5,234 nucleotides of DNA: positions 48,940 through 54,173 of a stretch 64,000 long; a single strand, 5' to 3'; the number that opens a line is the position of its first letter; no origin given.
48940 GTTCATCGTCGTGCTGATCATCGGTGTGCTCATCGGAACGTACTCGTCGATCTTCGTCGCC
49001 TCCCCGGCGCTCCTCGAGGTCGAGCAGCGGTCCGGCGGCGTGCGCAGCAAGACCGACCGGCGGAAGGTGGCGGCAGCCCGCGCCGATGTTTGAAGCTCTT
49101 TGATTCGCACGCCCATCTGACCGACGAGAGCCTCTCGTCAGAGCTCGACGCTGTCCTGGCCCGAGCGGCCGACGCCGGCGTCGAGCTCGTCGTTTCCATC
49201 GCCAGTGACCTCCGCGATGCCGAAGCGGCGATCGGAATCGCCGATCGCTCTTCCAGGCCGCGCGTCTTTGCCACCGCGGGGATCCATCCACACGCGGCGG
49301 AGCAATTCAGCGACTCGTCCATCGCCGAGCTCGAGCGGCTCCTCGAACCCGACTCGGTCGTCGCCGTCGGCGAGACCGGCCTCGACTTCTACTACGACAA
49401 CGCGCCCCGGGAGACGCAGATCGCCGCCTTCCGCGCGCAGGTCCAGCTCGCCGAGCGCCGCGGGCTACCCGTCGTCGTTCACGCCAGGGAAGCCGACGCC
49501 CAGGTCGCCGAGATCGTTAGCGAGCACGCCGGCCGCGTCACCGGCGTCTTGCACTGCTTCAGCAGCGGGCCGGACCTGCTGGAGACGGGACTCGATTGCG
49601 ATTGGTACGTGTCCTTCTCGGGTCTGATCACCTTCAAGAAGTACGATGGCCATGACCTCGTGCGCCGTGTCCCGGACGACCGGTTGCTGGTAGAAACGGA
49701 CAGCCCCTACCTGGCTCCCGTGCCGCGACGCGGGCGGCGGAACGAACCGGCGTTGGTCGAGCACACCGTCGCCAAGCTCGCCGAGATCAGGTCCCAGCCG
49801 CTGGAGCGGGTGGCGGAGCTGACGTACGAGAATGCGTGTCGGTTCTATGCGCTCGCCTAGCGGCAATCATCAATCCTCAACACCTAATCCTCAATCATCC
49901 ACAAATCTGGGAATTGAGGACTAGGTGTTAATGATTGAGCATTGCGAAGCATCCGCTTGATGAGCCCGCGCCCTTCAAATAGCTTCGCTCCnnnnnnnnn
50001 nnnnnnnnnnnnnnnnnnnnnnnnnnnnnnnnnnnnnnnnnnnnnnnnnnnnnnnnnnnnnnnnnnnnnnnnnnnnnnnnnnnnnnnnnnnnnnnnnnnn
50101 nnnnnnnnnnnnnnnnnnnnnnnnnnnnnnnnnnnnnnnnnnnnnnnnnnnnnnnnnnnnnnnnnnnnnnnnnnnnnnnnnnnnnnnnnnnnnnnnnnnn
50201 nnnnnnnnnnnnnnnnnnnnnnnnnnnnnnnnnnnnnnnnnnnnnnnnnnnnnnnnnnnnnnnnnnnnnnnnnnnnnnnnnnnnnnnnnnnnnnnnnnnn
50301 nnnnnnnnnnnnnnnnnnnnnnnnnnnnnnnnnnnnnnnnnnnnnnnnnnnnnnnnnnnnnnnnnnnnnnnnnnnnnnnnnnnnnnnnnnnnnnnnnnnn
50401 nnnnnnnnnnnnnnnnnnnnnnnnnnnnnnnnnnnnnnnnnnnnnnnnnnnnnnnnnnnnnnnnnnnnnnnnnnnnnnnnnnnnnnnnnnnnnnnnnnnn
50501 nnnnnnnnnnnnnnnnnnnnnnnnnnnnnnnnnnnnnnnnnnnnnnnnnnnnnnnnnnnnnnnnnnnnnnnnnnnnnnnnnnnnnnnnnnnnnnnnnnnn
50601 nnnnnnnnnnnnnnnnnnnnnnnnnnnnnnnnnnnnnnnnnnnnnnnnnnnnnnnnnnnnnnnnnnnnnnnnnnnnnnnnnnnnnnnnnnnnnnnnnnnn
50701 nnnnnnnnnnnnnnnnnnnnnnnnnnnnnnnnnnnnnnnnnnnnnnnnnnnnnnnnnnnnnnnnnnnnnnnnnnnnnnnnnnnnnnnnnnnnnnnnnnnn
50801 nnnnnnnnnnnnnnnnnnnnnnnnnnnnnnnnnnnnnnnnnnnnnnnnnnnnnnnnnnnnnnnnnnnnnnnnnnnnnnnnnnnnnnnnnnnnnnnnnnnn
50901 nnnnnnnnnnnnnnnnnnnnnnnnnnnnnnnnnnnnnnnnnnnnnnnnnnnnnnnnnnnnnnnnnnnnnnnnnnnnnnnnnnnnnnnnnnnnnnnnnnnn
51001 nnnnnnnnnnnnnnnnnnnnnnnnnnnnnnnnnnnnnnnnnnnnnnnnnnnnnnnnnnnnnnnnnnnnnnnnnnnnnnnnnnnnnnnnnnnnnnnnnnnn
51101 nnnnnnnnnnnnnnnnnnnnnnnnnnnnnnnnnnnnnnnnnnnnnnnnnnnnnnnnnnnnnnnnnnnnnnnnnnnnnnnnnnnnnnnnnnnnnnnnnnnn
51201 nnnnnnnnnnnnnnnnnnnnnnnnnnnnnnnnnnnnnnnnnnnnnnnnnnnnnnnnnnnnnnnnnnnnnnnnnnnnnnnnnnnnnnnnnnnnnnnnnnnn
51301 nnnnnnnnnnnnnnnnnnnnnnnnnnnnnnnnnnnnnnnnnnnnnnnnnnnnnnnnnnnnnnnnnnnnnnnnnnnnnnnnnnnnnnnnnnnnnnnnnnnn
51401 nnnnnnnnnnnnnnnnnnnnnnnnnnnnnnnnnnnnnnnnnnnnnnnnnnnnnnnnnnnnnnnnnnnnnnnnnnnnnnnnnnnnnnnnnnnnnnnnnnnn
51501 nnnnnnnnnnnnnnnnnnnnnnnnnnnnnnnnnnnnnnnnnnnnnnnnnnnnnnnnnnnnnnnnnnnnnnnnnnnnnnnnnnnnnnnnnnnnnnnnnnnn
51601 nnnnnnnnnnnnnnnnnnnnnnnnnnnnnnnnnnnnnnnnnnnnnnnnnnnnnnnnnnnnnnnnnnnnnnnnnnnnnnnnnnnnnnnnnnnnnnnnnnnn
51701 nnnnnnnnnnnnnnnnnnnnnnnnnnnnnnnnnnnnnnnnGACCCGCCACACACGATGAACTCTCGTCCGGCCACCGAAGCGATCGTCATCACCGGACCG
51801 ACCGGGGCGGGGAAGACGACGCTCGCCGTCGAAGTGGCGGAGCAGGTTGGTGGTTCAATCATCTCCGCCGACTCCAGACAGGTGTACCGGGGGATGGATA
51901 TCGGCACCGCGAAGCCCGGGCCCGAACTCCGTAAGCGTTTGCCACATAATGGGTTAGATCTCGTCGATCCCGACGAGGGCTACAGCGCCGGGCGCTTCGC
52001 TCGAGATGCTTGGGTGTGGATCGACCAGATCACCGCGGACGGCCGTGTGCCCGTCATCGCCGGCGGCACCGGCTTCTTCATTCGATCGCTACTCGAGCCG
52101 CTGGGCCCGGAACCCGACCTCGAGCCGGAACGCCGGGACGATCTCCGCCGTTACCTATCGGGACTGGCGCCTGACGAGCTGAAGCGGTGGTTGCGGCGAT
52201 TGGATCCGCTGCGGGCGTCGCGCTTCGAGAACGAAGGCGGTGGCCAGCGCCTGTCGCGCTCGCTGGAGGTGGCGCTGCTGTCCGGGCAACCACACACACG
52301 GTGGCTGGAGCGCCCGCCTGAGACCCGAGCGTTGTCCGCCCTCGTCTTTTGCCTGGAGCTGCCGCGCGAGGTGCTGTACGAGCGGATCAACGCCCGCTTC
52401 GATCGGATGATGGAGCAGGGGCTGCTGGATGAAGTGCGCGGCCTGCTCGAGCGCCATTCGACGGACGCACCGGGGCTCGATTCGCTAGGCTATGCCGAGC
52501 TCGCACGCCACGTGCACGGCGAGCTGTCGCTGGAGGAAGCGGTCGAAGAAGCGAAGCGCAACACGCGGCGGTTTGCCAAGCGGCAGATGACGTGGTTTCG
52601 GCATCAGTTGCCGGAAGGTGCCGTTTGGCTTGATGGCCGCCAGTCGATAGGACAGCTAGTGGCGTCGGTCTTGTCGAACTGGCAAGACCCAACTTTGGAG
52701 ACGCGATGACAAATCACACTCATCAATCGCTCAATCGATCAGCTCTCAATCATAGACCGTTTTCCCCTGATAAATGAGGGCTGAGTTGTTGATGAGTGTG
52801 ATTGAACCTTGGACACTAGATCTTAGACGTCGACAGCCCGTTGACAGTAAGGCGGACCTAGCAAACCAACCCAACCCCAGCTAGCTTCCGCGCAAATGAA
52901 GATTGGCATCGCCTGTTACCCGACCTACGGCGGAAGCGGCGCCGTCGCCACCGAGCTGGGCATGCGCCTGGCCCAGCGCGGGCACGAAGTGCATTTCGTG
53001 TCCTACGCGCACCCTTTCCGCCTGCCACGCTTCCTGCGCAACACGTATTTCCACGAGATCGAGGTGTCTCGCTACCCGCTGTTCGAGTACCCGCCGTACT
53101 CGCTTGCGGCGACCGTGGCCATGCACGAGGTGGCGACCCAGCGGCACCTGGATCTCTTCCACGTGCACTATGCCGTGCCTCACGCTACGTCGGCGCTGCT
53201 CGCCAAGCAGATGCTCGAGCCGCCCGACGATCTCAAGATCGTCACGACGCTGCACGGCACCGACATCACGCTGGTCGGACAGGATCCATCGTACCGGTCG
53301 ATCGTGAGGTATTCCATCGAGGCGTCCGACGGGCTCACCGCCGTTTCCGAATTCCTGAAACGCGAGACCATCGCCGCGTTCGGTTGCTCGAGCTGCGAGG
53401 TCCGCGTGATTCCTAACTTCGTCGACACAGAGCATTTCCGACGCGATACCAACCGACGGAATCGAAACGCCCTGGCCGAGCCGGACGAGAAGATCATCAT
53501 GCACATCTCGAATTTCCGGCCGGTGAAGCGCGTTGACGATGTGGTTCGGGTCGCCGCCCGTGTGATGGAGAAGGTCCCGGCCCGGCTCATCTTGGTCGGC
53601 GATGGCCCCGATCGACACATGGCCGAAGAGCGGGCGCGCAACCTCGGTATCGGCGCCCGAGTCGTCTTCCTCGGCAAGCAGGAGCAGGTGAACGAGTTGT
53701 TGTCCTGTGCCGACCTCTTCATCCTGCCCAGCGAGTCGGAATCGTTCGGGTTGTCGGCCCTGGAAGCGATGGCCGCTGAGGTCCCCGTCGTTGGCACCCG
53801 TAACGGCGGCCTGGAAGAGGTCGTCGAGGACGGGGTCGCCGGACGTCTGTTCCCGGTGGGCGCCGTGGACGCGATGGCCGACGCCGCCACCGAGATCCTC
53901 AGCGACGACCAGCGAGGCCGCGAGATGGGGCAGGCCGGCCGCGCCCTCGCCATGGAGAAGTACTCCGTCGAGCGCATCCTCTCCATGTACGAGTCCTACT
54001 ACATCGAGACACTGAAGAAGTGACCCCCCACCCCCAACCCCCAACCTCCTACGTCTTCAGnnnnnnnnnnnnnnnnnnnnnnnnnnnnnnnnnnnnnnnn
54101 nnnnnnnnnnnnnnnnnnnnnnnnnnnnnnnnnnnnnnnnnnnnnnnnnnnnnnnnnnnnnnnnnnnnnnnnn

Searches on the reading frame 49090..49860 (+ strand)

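Call 26: search_protein_families(library=pfam, proteins=[window:49090-49860:+], max_evalue=0.001)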
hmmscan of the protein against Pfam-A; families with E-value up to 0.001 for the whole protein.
window:49090-49860:+ (256 aa): 1 family
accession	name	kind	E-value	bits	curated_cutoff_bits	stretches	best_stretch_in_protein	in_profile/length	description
PF01026.27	TatD_DNase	-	4.2e-78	262.7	27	1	4-253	1-252/253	TatD related DNase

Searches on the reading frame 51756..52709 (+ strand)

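Call 37: search_protein_families(library=pfam, proteins=[window:51756-52709:+], max_evalue=0.00001)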
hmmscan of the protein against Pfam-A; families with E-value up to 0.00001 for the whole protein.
window:51756-52709:+ (317 aa): 3 families
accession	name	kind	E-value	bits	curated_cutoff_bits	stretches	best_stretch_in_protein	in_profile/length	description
PF01715.23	IPPT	-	6.4e-73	245.9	23.6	1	42-284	1-243/243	IPP transferase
PF13238.12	AAA_18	-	8.7e-07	29.9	29.4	0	10-38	1-26/128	AAA domain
PF01745.22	IPT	-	2.3e-06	27.6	20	1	10-56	4-50/233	Isopentenyl transferase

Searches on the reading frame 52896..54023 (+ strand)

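Call 37: search_protein_families(library=pfam, proteins=[window:52896-54023:+], max_evalue=0.00001)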
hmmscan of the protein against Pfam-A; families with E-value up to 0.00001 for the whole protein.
window:52896-54023:+ (375 aa): 7 families
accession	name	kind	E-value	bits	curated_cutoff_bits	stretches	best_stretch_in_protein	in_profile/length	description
PF00534.26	Glycos_transf_1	-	2.1e-40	138.5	26.4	1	189-349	5-170/172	Glycosyl transferases group 1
PF13692.12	Glyco_trans_1_4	-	5.4e-35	121.2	27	1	199-337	2-142/142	Glycosyl transferases group 1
PF13439.12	Glyco_transf_4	-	8.3e-30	104.5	28.5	1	11-179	1-169/170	Glycosyltransferase Family 4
PF13579.12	Glyco_trans_4_4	-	9.6e-15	55.7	29.7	1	12-174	1-157/158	Glycosyl transferase 4-like domain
PF20706.3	GT4-conflict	-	2.2e-13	50.4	26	1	195-325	194-335/385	Family 4 Glycosyltransferase in conflict systems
PF13477.12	Glyco_trans_4_2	-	1.3e-09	38.7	23.4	1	24-150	19-138/139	Glycosyl transferase 4-like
PF13524.12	Glyco_trans_1_2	-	5.9e-06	26.7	25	0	264-360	39-137/144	Glycosyl transferase-like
